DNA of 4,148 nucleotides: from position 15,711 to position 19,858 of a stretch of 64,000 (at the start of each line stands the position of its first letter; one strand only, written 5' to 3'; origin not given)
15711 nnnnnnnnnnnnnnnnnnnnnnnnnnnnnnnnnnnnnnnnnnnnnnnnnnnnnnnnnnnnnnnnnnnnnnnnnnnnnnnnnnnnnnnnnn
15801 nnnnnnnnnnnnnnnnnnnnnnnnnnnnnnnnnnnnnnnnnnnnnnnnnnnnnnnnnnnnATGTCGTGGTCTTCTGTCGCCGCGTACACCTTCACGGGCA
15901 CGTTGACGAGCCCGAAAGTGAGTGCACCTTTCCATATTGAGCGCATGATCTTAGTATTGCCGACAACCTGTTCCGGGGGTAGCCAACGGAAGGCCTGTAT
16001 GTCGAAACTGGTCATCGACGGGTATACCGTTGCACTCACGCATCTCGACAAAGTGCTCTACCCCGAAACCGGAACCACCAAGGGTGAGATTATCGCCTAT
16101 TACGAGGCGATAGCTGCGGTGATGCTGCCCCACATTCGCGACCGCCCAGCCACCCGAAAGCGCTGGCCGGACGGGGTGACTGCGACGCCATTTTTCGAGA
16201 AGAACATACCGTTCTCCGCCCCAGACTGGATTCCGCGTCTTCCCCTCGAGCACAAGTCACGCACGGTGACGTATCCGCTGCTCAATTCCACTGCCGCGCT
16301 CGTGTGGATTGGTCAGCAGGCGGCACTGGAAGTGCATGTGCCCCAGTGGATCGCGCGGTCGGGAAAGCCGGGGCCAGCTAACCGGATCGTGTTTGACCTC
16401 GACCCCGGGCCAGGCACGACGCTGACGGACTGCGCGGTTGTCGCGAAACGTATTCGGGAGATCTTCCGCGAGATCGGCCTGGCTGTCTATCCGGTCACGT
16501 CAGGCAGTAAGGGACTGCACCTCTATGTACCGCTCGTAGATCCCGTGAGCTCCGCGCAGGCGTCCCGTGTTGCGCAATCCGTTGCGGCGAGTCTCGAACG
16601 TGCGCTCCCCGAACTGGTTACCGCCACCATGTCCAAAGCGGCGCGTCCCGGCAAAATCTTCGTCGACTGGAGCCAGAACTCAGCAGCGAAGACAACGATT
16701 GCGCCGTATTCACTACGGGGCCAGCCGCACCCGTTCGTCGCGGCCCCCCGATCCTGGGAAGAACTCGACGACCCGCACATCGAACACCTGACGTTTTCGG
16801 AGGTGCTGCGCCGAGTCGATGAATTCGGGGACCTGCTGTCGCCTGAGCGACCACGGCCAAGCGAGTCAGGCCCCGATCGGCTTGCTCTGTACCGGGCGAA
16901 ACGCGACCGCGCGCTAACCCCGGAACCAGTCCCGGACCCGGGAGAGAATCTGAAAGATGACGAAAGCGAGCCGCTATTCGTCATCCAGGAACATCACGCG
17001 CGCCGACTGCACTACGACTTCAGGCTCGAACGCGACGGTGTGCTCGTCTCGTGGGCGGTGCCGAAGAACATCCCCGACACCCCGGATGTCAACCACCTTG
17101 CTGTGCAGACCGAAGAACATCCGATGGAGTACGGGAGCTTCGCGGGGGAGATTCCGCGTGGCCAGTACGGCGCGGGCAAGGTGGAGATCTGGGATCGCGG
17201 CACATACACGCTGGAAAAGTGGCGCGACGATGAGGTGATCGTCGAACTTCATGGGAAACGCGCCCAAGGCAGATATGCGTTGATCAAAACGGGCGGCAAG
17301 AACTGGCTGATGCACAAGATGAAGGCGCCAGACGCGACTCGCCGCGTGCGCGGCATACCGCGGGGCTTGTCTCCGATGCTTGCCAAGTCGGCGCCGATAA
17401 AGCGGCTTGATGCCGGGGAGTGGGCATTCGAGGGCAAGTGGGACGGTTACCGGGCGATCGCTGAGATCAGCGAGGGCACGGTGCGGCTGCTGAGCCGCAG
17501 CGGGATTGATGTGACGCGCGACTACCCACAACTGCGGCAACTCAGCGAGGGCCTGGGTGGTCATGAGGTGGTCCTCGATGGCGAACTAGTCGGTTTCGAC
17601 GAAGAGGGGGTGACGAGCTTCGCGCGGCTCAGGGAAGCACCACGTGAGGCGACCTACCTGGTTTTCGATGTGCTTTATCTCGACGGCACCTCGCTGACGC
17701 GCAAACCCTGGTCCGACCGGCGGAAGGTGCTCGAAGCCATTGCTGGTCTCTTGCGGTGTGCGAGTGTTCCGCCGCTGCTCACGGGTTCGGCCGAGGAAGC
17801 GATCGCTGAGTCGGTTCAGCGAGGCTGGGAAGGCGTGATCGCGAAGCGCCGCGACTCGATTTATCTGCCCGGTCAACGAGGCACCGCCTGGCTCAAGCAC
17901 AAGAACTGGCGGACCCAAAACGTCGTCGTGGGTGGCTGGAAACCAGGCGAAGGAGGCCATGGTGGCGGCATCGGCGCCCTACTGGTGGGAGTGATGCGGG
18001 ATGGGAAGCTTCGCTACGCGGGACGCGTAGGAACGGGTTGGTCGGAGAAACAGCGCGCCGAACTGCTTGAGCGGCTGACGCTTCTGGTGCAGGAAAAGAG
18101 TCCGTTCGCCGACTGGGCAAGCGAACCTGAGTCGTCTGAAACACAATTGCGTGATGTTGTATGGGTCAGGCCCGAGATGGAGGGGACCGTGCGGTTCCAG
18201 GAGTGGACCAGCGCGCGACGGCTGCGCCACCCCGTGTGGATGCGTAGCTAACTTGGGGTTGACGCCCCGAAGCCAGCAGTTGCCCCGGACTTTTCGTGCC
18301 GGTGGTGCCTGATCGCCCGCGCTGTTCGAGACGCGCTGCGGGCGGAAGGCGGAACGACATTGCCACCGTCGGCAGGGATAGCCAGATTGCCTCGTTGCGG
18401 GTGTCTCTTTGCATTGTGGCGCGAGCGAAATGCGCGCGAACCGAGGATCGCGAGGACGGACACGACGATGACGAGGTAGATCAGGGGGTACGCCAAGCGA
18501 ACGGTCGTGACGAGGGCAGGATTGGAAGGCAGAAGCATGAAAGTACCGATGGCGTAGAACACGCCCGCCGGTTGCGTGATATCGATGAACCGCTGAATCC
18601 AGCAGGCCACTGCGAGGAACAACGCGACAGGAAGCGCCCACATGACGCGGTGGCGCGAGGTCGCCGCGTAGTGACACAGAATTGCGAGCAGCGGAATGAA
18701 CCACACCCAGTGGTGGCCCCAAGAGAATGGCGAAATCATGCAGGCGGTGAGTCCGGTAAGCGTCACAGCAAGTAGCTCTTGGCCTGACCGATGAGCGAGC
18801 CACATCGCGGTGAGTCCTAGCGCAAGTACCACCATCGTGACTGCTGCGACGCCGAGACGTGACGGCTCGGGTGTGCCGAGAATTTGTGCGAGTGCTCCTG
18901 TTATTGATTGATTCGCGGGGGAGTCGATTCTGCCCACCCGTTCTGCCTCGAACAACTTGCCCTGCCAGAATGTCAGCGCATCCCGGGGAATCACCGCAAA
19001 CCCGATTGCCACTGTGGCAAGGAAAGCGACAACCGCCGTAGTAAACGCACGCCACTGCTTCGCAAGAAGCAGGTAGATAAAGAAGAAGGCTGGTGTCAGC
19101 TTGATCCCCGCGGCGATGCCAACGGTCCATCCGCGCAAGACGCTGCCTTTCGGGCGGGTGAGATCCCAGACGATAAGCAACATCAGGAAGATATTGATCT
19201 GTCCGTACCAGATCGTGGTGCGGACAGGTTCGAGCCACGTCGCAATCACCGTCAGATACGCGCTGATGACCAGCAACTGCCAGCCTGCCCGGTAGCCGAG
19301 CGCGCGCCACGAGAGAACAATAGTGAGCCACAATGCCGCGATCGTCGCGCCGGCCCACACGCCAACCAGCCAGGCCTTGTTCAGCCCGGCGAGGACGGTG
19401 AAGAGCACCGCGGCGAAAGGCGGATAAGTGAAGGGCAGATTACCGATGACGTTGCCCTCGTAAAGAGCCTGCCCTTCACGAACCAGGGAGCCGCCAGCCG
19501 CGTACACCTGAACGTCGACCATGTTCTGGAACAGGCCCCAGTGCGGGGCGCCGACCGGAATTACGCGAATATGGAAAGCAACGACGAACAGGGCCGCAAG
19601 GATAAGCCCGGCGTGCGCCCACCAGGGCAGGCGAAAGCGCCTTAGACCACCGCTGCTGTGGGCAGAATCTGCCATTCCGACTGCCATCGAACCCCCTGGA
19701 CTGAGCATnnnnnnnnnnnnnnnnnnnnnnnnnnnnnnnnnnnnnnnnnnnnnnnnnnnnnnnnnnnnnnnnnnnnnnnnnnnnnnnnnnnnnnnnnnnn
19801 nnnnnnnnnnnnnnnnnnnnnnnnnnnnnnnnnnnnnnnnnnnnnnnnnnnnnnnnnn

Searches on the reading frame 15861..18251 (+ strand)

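Call 81: search_protein_families(library=pfam, proteins=[window:15861-18251:+], max_evalue=0.0001)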
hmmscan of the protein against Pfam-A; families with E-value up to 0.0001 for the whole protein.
window:15861-18251:+ (796 aa): 6 families
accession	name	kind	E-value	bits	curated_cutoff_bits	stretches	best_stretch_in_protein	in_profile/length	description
PF21686.3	LigD_Prim-Pol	-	1.6e-85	287.2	27.4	1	73-325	1-253/254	LigD, primase-polymerase domain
PF13298.12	LigD_N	-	3.4e-39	133.7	31.1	1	376-476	1-107/107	DNA Ligase D 3'-phosphoesterase domain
PF01068.26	DNA_ligase_A_M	-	1.4e-31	110.2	26.2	1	505-681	1-204/204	ATP dependent DNA ligase domain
PF04679.21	DNA_ligase_A_C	-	1.1e-22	80.7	27.5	1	701-795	2-89/94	ATP dependent DNA ligase C terminal region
PF09414.15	RNA_ligase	-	2.6e-07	31.4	27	1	520-679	2-169/171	RNA ligase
PF01896.25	DNA_primase_S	-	1.5e-06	29.1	26.8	1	178-299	1-163/163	DNA primase small subunit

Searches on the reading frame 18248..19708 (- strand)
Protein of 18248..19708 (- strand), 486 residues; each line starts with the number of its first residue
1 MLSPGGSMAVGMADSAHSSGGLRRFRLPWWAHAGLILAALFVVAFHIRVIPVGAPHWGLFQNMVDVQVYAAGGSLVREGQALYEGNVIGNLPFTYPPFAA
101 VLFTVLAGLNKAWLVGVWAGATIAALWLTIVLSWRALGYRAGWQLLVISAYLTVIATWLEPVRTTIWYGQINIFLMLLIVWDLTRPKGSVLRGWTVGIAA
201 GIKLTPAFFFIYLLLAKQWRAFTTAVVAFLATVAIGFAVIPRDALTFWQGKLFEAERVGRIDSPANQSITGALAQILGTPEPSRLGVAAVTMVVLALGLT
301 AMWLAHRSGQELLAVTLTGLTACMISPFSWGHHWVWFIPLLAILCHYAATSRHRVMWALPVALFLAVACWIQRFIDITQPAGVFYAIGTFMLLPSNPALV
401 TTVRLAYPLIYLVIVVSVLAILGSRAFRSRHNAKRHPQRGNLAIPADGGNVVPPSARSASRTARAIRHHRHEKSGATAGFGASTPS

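Call 81: search_protein_families(library=pfam, proteins=[window:18248-19708:-], max_evalue=0.0001)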
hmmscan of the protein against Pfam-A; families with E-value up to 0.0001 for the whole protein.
window:18248-19708:- (486 aa): 1 family
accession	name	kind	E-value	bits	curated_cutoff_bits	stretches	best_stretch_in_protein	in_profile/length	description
PF09594.16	GT87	-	7.9e-51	173.5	25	1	93-327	1-237/237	Glycosyltransferase family 87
